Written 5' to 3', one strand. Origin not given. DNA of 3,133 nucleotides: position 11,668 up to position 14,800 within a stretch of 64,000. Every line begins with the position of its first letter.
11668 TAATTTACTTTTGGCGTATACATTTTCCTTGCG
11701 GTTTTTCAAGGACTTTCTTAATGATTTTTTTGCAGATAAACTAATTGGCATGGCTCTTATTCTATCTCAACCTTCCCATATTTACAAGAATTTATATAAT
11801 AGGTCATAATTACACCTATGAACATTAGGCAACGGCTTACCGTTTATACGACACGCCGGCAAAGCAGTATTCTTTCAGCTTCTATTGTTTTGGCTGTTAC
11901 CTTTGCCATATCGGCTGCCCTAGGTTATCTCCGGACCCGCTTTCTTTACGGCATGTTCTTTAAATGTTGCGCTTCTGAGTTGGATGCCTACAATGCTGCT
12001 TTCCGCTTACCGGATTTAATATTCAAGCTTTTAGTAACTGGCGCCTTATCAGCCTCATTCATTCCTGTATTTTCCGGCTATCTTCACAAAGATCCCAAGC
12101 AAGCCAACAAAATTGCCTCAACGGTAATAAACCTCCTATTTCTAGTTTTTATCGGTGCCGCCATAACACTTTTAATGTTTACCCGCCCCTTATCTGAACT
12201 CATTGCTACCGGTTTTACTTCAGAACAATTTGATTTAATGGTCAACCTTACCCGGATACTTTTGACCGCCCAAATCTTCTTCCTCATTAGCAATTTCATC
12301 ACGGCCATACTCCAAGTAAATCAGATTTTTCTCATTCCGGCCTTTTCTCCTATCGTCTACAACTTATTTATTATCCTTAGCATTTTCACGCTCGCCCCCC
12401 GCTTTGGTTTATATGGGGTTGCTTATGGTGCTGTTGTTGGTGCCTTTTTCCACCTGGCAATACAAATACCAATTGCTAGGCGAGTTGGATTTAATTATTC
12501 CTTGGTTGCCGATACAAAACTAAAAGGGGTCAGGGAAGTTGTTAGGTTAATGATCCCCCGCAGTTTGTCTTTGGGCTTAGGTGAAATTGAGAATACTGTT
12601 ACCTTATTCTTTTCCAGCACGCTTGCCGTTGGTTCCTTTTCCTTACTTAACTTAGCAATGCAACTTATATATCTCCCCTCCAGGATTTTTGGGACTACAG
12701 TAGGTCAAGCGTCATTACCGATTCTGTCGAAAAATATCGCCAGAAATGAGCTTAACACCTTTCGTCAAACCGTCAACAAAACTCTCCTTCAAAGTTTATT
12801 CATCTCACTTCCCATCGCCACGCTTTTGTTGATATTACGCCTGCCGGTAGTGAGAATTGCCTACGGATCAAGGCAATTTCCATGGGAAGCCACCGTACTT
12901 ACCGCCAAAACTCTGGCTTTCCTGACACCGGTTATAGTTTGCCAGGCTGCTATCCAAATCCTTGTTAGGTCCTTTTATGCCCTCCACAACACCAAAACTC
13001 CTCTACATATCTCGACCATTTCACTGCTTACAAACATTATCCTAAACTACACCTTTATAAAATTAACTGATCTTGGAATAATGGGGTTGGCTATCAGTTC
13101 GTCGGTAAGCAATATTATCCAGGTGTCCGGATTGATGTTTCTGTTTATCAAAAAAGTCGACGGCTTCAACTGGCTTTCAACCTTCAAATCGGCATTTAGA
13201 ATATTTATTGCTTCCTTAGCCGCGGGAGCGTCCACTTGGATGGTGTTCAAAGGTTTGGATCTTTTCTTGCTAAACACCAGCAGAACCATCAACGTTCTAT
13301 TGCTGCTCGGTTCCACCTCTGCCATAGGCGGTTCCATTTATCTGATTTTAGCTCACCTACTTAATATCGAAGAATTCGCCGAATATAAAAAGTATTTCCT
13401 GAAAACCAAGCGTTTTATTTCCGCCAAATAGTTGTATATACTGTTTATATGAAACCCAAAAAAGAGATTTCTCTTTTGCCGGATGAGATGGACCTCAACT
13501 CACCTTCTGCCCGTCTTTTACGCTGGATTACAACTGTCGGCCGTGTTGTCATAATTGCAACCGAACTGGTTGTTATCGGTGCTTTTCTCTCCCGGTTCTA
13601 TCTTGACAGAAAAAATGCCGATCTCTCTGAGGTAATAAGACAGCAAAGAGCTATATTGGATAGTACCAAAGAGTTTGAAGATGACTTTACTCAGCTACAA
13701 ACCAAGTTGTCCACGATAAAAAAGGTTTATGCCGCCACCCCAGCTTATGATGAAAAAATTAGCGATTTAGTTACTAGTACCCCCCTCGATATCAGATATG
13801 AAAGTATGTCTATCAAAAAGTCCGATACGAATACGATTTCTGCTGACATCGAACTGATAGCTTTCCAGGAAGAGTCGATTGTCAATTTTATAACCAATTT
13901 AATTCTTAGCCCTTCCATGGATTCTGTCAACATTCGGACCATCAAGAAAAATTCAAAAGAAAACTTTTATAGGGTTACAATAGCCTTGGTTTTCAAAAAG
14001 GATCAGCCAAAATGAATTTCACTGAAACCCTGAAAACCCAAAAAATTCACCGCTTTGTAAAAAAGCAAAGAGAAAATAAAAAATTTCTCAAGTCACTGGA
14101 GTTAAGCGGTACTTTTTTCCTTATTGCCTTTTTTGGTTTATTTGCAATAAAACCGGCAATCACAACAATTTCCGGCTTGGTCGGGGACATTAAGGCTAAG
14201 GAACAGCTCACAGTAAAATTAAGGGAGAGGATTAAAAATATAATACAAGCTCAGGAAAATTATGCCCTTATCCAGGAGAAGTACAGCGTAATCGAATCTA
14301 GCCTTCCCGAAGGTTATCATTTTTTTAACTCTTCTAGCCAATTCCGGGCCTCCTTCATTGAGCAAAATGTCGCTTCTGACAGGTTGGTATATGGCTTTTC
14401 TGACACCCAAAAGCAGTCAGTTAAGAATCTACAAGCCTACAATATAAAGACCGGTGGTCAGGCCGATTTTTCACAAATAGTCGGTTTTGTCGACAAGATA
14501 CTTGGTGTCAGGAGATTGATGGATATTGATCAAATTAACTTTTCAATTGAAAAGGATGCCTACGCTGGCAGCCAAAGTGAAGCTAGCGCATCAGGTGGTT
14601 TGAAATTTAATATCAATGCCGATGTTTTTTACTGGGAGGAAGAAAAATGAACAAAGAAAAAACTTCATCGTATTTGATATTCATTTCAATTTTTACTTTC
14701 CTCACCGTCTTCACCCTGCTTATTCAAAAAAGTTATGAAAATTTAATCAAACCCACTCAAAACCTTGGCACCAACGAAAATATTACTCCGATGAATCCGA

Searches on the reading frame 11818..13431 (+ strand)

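Call 6: search_protein_families(library=pfam, proteins=[window:11818-13431:+], max_evalue=0.1)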
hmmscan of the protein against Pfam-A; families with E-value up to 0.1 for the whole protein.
window:11818-13431:+ (537 aa): 3 families
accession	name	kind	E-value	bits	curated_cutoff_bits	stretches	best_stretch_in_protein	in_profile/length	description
PF03023.19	MurJ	-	4.1e-74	250.2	27.4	1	55-475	11-432/451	Lipid II flippase MurJ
PF01554.23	MatE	-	3.3e-10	40.3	24.9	2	276-412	30-161/161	MatE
PF13440.11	Polysacc_synt_3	-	8.3e-08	32.2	23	1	104-352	47-287/293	Polysaccharide biosynthesis protein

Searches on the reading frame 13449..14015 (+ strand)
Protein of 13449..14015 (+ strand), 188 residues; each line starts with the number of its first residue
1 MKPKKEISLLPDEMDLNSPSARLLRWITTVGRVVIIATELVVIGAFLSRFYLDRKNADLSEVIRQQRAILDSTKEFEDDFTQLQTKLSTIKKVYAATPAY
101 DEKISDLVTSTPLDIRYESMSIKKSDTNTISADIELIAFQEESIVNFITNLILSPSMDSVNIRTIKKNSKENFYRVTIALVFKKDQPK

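Call 6: search_protein_families(library=pfam, proteins=[window:13449-14015:+], max_evalue=0.1)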
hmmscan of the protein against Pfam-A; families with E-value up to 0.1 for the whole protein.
window:13449-14015:+ (188 aa): 2 families
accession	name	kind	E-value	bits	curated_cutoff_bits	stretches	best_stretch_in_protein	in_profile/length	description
PF00435.27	Spectrin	-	0.025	15.5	29.9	1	54-108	8-61/105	Spectrin repeat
PF05137.18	PilN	-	0.027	15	22.8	1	106-171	5-65/78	Fimbrial assembly protein (PilN)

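Call 23: search_protein_families(library=ncbifam, proteins=[window:13449-14015:+], max_evalue=0.1)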
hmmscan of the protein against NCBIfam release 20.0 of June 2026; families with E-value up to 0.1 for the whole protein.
window:13449-14015:+ (188 aa): 1 family
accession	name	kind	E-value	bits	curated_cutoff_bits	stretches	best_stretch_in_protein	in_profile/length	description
NF011879.0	PRK15352.1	equivalog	0.076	13.4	221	0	40-107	50-117/125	SPI-2 type III secretion system apparatus protein SsaO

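Call 74: search_solved_structures(query=A5, max_evalue=10)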
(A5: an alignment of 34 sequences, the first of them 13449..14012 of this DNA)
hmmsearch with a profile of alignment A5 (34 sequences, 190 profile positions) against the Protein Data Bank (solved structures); distinct sequences matched with E-value up to 10: 1.
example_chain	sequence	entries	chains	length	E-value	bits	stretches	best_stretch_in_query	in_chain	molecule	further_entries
3lg7_A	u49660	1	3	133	0.13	15.4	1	49-111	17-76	4E10_S0_1EZ3A_002_C (T246)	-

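Call 76: search_protein_families(library=pfam, alignment_id=A5, max_evalue=0.1)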
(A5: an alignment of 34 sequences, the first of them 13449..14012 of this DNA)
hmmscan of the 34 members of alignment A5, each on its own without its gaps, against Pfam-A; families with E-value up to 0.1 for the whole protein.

A. member 1, window:13449-14012:+ (188 aa): 2 families
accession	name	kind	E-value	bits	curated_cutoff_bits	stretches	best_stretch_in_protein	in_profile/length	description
PF00435.27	Spectrin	-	0.025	15.5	29.9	1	54-108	8-61/105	Spectrin repeat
PF05137.18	PilN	-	0.027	15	22.8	1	106-171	5-65/78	Fimbrial assembly protein (PilN)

B. families by the number of members that match (of 34 scanned): 21 families
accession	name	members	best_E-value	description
PF05137.18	PilN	32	1.2e-10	Fimbrial assembly protein (PilN)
PF05615.18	THOC7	4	0.013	Tho complex subunit 7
PF00435.27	Spectrin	3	0.0064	Spectrin repeat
PF06837.17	Fijivirus_P9-2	2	0.00042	Fijivirus P9-2 protein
PF12108.13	SF3a60_bindingd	2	0.0039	Splicing factor SF3a60 binding domain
PF20740.2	TP0453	2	0.0057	Outer membrane-associated lipoprotein TP0453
PF07544.18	Med9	2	0.021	RNA polymerase II transcription mediator complex subunit 9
PF21689.3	TorS_sensor_domain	1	0.0014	Sensor protein TorS, sensor domain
PF18222.6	PilN_bio_d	1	0.0081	PilN biogenesis protein dimerization domain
PF25269.1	DUF7867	1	0.016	Domain of unknown function (DUF7867)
PF05223.17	MecA_N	1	0.023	NTF2-like N-terminal transpeptidase domain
PF14171.11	SpoIISA_toxin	1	0.025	Toxin SpoIISA, type II toxin-antitoxin system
PF08951.15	EntA_Immun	1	0.026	Enterocin A Immunity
PF19964.5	EAD11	1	0.035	Effector-associated domain 11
PF07028.16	DUF1319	1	0.036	Protein of unknown function (DUF1319)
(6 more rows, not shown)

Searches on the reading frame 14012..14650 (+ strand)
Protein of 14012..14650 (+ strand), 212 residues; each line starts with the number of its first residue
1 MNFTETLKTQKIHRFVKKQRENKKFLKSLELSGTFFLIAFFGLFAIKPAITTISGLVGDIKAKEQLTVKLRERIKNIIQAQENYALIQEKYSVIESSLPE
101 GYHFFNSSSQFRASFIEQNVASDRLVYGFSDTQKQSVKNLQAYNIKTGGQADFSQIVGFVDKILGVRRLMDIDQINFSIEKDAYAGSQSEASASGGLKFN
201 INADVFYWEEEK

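Call 6: search_protein_families(library=pfam, proteins=[window:14012-14650:+], max_evalue=0.1)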
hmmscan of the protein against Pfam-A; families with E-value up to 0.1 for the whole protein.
window:14012-14650:+ (212 aa): 2 families
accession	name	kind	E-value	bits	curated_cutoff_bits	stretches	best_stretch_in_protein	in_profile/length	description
PF17701.6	DUF5547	-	0.0016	18.8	25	0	83-141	15-72/122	Family of unknown function (DUF5547)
PF23586.2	Beta-prop_NWD2_C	-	0.0099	15.5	33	1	74-151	103-178/341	NWD2 C-terminal beta-propeller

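Call 23: search_protein_families(library=ncbifam, proteins=[window:14012-14650:+], max_evalue=0.1)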
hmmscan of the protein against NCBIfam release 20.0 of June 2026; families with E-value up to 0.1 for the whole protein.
window:14012-14650:+ (212 aa): 0 families

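Call 75: search_solved_structures(query=A6, max_evalue=10)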
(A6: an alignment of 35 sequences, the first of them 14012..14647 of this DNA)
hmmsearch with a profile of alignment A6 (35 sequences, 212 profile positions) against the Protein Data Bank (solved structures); distinct sequences matched with E-value up to 10: 9.
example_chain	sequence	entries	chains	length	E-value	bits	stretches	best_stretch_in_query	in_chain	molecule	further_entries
3jc8_Oa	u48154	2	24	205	2.5e-05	27.2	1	99-195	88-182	PilO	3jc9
9k8y_A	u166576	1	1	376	0.23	14.3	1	5-43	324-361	Nucleoside transporter 1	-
9k88_A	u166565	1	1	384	0.23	14.3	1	5-43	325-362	Nucleoside transporter 1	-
9dsm_A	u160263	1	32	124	0.36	13.6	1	148-188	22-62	Sjogren's Syndrome Nuclear Autoantigen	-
9k7g_A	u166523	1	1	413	0.61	12.9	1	5-43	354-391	Nucleoside transporter 1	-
7wn0_A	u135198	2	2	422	0.63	12.9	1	5-43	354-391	Equilibrative nucleoside/nucleobase transporter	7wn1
9ifb_A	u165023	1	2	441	1.7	11.5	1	7-38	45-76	Adenosylhomocysteinase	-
7r37_A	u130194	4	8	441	1.7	11.5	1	7-38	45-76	Adenosylhomocysteinase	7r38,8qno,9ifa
9k7s_A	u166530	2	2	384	2.4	10.9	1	5-43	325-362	Nucleoside transporter 1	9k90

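Call 77: search_protein_families(library=pfam, alignment_id=A6, max_evalue=0.1)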
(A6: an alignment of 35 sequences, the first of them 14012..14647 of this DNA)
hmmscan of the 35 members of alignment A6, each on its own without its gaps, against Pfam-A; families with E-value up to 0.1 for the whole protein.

A. member 1, window:14012-14647:+ (212 aa): 2 families
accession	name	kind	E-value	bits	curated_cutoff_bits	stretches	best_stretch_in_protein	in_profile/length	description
PF17701.6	DUF5547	-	0.0016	18.8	25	0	83-141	15-72/122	Family of unknown function (DUF5547)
PF23586.2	Beta-prop_NWD2_C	-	0.0099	15.5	33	1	74-151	103-178/341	NWD2 C-terminal beta-propeller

B. families by the number of members that match (of 35 scanned): 36 families (the first 25 are shown)
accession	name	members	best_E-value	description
PF04350.18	PilO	23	1.5e-08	Pilus assembly protein, PilO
PF18150.6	DUF5600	8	0.017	Domain of unknown function (DUF5600)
PF03631.20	Virul_fac_BrkB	4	0.0061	Virulence factor BrkB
PF10741.14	T2SSM_b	3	0.038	Type II secretion system (T2SS), protein M subtype b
PF24100.1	DUF7381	2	0.00083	Domain of unknown function (DUF7381)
PF21437.2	CbiG-like_linker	2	0.015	CbiG-like, linker domain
PF23605.1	FKS1_dom2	2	0.044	1,3-beta-glucan synthase component FKS1, second domain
PF17741.6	DUF5578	1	0.00025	Family of unknown function (DUF5578)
PF25437.1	BRWD1_N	1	0.0012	BRWD1-like, N-terminal domain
PF17701.6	DUF5547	1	0.0016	Family of unknown function (DUF5547)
PF16797.11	Fungal_KA1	1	0.0029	Fungal kinase associated-1 domain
PF10593.14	Z1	1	0.0037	Z1 domain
PF11801.13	Tom37_C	1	0.0058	Tom37 C-terminal domain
PF19506.4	DUF6040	1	0.0088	Family of unknown function (DUF6040)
PF23586.2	Beta-prop_NWD2_C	1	0.0099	NWD2 C-terminal beta-propeller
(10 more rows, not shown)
